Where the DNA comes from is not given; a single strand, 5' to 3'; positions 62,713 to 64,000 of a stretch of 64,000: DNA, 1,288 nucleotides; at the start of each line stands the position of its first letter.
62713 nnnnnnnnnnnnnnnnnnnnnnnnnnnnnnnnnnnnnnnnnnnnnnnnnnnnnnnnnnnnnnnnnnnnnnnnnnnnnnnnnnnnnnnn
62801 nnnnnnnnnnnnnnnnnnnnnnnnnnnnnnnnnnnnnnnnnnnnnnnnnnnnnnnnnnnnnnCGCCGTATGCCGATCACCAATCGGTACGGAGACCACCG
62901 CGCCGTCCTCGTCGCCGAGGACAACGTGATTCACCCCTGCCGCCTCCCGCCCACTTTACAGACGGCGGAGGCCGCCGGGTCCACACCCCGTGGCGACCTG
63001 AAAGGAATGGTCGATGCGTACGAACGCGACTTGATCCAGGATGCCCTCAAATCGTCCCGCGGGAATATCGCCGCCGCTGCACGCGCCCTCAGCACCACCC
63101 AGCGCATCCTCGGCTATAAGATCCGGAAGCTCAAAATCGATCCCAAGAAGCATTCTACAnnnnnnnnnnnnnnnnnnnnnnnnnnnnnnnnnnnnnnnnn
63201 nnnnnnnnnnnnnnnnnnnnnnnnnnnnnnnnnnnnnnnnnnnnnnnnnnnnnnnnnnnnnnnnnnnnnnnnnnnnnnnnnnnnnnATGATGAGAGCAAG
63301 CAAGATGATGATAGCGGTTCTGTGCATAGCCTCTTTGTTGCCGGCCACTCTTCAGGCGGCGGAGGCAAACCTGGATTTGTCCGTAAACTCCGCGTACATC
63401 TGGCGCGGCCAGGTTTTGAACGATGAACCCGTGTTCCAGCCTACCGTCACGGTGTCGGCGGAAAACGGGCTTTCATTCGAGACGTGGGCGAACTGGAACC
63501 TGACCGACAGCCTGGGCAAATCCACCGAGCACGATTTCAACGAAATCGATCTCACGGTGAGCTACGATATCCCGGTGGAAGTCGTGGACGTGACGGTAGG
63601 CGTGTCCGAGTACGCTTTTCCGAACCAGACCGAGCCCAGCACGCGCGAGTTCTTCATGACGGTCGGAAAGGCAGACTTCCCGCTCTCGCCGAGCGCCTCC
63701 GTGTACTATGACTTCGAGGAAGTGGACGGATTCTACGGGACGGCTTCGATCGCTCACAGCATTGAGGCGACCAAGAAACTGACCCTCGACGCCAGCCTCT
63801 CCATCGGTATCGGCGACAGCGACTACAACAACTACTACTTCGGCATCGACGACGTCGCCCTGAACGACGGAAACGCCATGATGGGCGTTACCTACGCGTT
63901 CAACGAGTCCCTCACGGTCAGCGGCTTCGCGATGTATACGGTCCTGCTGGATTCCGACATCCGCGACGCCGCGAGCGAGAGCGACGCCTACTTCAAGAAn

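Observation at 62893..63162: NadE carries a C-terminal Fis-type HTH extension, a possible fusion with the remnant of an NtrC-like regulator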

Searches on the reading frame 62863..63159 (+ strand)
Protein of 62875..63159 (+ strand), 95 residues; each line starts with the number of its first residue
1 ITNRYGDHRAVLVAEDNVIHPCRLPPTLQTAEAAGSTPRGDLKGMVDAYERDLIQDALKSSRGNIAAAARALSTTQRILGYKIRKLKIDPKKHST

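Call 3: search_protein_families(library=pfam, proteins=[window:62875-63159:+], max_evalue=1)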
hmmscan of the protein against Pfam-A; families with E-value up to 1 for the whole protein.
window:62875-63159:+ (95 aa): 4 families
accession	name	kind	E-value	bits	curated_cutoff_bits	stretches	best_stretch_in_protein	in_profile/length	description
PF02954.25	HTH_8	-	1.6e-08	34.6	22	1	50-86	6-42/42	Bacterial regulatory protein, Fis family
PF18024.7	HTH_50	-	0.0043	17.2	27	1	40-76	2-37/50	Helix-turn-helix domain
PF00627.37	UBA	-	0.036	14.3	22.4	1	49-69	14-34/37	UBA/TS-N domain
PF00126.33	HTH_1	-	0.038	14.4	26.6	1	62-86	13-37/60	Bacterial regulatory helix-turn-helix protein, lysR family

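Call 4: search_protein_families(library=ncbifam, proteins=[window:62875-63159:+], max_evalue=1)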
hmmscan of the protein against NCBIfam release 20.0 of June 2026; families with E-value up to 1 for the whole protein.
window:62875-63159:+ (95 aa): 13 families
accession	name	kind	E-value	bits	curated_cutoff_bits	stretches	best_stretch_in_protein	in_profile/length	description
NF008469.0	PRK11361.1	equivalog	4.6e-06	25.6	714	1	9-91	371-459/461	acetoacetate metabolism transcriptional regulator AtoC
NF003451.0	PRK05022.1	equivalog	9.9e-06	24.5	476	1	29-88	451-510/512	nitric oxide reductase transcriptional regulator NorR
NF041552.1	TF_PrdR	equivalog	1.4e-05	23.6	795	1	11-85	497-575/577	sigma-54 dependent transcriptional regulator PrdR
TIGR01817.1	nifA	equivalog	7.5e-05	21.7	528.85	1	34-92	476-533/534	nif-specific transcriptional activator NifA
NF041906.1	V4R_TF_MobR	exception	0.00014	20.5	999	1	45-85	503-543/544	phenol degradation transcriptional regulator MobR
NF050807.1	TransRegFlbDCaul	equivalog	0.0015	17.5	750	1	26-86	378-438/454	sigma-54-dependent transcriptional regulator FlbD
NF008485.2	PRK11388.1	equivalog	0.0018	16.7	551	1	9-92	556-641/643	dihydroxyacetone kinase operon transcriptional regulator DhaR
TIGR02915.1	PEP_resp_reg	equivalog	0.0033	16.3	502.6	1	8-86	366-442/445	PEP-CTERM-box response regulator transcription factor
NF047793.1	ResRegPgtA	equivalog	0.011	14.6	650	1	39-92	359-412/414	two-component system response regulator PgtA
TIGR02974.1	phageshock_pspF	equivalog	0.019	14.2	443.55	1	36-80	286-330/336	phage shock protein operon transcriptional activator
TIGR02040.1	PpsR-CrtJ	equivalog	0.023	13.8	275.4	1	29-86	382-440/442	transcriptional regulator PpsR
NF007689.0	PRK10365.1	equivalog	0.053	12.3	760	1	9-83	367-439/441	sigma-54-dependent response regulator transcription factor ZraR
TIGR01818.1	ntrC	equivalog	0.084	11.6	558.6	1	38-86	415-463/463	nitrogen regulation protein NR(I)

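Call 43: search_solved_structures(query=window:62899-63159:+, max_evalue=0.01, show_alignments=2)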
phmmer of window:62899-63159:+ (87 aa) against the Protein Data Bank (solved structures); distinct sequences matched with E-value up to 0.01: 0.

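Call 54: predict_structure(alignment_id=A4)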
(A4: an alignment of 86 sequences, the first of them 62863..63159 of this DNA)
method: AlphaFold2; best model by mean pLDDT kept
length: 99 residues; sequences in the alignment: 86
mean_pLDDT: 75.6   pTM: 0.55
mean pLDDT of the five models: 75.6, 74.6, 74.0, 73.3, 72.9
residues with pLDDT >= 90: 50; 70-90: 6; 50-70: 27; < 50: 16
segments of 3 or more residues with pLDDT < 50: 1-4, 6-13, 17-19
pLDDT, mean of each block of 10 residues (from residue 1): 43 48 57 53 80 96 96 97 97 91
secondary structure, 60 per line:
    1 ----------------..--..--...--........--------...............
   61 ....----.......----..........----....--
elements in order: H30-37 H46-64 H69-75 H80-89 H94-97

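Call 56: fold_search(model_id=the predicted structure, library=pdb)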
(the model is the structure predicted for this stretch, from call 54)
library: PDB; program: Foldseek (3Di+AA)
matches with E <= 10: 251; with E <= 0.001: 0
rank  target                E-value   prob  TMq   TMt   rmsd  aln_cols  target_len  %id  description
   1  2m8g_MODEL_1_X        5.7e-02  1.00  0.49  0.68   4.1        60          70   28  Structure, function, and tethering of DNA-binding domains in 54 transcriptional activators (released 2013-08-28)
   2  1ety_A                1.7e-01  1.00  0.49  0.63   3.9        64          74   22  THE CRYSTAL STRUCTURE OF E. COLI WILD-TYPE FIS (released 2000-10-11)
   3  1etk_A                2.0e-01  1.00  0.49  0.62   3.9        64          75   22  THE CRYSTAL STRUCTURE OF E. COLI FIS MUTANT Q68A (released 2000-10-11)
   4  1etk_B                2.0e-01  0.97  0.47  0.57   7.5        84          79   18  THE CRYSTAL STRUCTURE OF E. COLI FIS MUTANT Q68A (released 2000-10-11)
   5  1etx_A                2.2e-01  0.99  0.48  0.62   3.9        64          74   23  THE CRYSTAL STRUCTURE OF E. COLI FIS MUTANT Q74A (released 2000-10-11)
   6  6p0s_B                2.2e-01  0.99  0.45  0.53   4.0        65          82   25  Crystal structure of ternary DNA complex "FX2" containing E. coli Fis and phage lambda Xis (released 2019-06-19)
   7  1etv_B                2.2e-01  0.97  0.47  0.57   7.7        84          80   15  THE CRYSTAL STRUCTURE OF E. COLI FIS MUTANT G72A (released 2000-10-11)
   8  1etx_B                2.5e-01  0.99  0.48  0.58   4.0        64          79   22  THE CRYSTAL STRUCTURE OF E. COLI FIS MUTANT Q74A (released 2000-10-11)
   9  1ety_B                2.7e-01  0.99  0.48  0.59   4.0        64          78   22  THE CRYSTAL STRUCTURE OF E. COLI WILD-TYPE FIS (released 2000-10-11)
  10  6p0u_B                2.8e-01  0.99  0.45  0.52   4.0        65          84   25  Crystal structure of ternary DNA complex " FX(1-2)-2Xis" containing E. coli Fis and phage lambda Xis (released 2019-06-19)
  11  1etw_A                3.2e-01  0.99  0.47  0.59   3.8        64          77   22  THE CRYSTAL STRUCTURE OF E. COLI FIS MUTANT G72D (released 2000-10-11)
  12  3e7l_C                3.4e-01  1.00  0.49  0.78   0.9        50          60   22  Crystal structure of sigma54 activator NtrC4's DNA binding domain (released 2008-11-25)
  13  1fip_A                3.4e-01  0.99  0.47  0.61   3.8        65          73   23  THE STRUCTURE OF FIS MUTANT PRO61ALA ILLUSTRATES THAT THE KINK WITHIN THE LONG ALPHA-HELIX IS NOT DUE TO THE PRESENCE  (released 1995-02-14)
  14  1etw_B                3.4e-01  0.98  0.47  0.53   4.0        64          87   22  THE CRYSTAL STRUCTURE OF E. COLI FIS MUTANT G72D (released 2000-10-11)
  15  4fth_B                3.8e-01  1.00  0.50  0.80   0.8        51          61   22  Crystal Structure of NtrC4 DNA-binding domain bound to double-stranded DNA (released 2012-08-29)
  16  3e7l_D                3.8e-01  1.00  0.49  0.76   0.8        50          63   22  Crystal structure of sigma54 activator NtrC4's DNA binding domain (released 2008-11-25)
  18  4fth_A                4.3e-01  1.00  0.49  0.71   0.8        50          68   22  Crystal Structure of NtrC4 DNA-binding domain bound to double-stranded DNA (released 2012-08-29)
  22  3e7l_A                5.2e-01  1.00  0.49  0.80   0.7        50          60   22  Crystal structure of sigma54 activator NtrC4's DNA binding domain (released 2008-11-25)
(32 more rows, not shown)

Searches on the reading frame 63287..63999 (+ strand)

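Call 34: search_protein_families(library=pfam, proteins=[window:63287-63999:+], max_evalue=0.001)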
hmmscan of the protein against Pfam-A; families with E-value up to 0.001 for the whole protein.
window:63287-63999:+ (237 aa): 2 families
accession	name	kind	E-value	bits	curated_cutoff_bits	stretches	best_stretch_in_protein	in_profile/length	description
PF09694.16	Gcw_chp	-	5e-09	36.9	24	1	30-212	13-195/230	Bacterial protein of unknown function (Gcw_chp)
PF06629.18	MipA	-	1.1e-08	35.9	24.2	1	144-227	100-201/221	MltA-interacting protein MipA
